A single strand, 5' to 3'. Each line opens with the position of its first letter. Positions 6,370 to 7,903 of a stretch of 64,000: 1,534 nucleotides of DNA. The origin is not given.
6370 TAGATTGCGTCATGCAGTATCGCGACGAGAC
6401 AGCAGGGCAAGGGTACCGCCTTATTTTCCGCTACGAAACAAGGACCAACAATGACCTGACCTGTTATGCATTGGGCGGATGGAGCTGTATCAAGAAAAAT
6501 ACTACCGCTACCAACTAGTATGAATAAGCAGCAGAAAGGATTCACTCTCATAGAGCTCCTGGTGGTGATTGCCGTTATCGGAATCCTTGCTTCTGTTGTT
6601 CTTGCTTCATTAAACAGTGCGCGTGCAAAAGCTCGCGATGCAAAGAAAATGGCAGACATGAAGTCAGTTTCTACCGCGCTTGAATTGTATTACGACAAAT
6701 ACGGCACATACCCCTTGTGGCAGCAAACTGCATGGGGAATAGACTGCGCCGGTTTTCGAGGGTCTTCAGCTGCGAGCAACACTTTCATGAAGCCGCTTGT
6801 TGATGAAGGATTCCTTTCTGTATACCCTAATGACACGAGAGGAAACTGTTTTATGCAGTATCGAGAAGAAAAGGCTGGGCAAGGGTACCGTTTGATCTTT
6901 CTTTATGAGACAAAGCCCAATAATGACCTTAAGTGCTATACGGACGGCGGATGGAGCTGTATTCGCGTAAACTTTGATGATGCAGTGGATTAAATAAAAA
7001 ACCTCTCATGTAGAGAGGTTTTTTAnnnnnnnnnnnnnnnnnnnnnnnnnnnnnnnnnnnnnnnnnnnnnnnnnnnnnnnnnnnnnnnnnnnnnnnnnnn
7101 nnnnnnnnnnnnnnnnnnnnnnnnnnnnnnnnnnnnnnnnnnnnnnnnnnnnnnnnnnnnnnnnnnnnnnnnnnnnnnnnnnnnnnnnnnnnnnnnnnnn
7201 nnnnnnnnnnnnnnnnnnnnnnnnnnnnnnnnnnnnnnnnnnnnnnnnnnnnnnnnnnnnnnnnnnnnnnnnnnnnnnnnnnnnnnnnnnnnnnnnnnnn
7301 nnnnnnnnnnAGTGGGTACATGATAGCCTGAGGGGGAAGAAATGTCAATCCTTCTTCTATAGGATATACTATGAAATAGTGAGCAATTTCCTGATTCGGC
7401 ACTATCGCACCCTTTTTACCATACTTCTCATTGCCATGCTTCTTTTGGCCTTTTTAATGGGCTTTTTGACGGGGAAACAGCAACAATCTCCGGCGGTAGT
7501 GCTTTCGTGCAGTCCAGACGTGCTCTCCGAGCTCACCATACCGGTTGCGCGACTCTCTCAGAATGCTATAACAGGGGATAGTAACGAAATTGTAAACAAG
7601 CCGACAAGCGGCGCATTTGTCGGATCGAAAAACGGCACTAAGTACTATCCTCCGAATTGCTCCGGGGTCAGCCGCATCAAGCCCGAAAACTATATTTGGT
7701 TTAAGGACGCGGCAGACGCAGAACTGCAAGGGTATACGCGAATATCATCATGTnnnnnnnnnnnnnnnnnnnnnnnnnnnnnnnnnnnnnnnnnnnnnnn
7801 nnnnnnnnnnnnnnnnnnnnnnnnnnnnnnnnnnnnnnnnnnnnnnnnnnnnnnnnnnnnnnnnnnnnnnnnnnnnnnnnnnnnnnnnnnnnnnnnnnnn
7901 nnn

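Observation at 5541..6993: Tandem triplet of prepilin-type (type IV pilin-like) genes with Cys-containing variable heads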

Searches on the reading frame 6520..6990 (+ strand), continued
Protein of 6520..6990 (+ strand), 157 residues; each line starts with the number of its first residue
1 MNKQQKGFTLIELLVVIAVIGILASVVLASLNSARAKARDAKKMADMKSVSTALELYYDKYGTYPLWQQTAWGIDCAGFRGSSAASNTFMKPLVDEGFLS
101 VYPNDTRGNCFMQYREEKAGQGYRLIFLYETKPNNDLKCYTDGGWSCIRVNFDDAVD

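Call 42: find_encoding_contigs(protein=P0020, flank=10000, max_places=2)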
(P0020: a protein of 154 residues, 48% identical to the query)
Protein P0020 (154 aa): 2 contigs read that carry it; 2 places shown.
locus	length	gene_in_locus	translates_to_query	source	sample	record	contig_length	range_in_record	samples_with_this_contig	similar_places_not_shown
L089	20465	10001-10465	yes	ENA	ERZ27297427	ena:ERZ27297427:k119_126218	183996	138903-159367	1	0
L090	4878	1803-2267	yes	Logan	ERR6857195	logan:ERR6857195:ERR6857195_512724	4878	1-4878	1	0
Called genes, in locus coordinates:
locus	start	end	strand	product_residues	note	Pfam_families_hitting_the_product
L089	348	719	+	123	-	PF00410:Ribosomal_S8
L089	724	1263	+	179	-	PF00347:Ribosomal_L6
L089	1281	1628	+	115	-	PF00861:Ribosomal_L18p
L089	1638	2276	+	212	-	PF00333:Ribosomal_S5, PF03719:Ribosomal_S5_C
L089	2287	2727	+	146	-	PF00828:Ribosomal_L27A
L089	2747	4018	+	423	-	PF00344:SecY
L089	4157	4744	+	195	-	PF00406:ADK, PF13207:AAA_17 (weak)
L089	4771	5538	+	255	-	PF00557:Peptidase_M24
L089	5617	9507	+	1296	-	-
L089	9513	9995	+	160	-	PF07963:N_methyl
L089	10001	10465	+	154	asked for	PF07963:N_methyl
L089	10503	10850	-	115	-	PF00453:Ribosomal_L20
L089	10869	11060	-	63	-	PF01632:Ribosomal_L35p (weak)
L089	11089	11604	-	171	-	PF05198:IF3_N, PF00707:IF3_C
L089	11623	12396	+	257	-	PF01509:TruB_N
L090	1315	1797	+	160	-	PF07963:N_methyl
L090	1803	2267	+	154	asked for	PF07963:N_methyl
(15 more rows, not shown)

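Call 50: search_protein_families(library=pfam, alignment_id=A1, max_evalue=0.01)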
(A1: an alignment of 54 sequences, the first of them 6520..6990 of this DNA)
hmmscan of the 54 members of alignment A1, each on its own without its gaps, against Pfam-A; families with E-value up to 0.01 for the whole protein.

A. member 1, window:6520-6990:+ (157 aa): 1 family
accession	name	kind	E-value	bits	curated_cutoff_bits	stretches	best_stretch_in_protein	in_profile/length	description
PF07963.17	N_methyl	-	1.9e-10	40.3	21.2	1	3-28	2-27/27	Prokaryotic N-terminal methylation motif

B. families by the number of members that match (of 54 scanned): 5 families
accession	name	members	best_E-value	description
PF07963.17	N_methyl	54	1.2e-10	Prokaryotic N-terminal methylation motif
PF07596.16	SBP_bac_10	6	0.00016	Protein of unknown function (DUF1559)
PF08334.16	T2SSG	3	1.1e-06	Type II secretion system (T2SS), protein G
PF11773.13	ComGE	1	0.0076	Competence system putative prepilin ComGE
PF25686.1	Betaherpes_U91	1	0.0077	Betaherpesvirus U91 protein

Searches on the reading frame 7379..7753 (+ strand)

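Call 5: search_protein_families(library=pfam, proteins=[window:7379-7753:+], max_evalue=0.01)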
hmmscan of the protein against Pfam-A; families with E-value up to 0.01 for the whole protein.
window:7379-7753:+ (125 aa): 0 families

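Call 68: search_protein_families(library=ncbifam, proteins=[window:7379-7753:+], max_evalue=0.01)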
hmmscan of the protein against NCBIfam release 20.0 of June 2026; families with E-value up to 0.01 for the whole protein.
window:7379-7753:+ (125 aa): 1 family
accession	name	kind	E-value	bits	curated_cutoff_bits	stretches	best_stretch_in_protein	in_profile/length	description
NF051437.1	sunset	domain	0.0013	18.7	27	1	82-121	3-40/42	sunset domain-containing protein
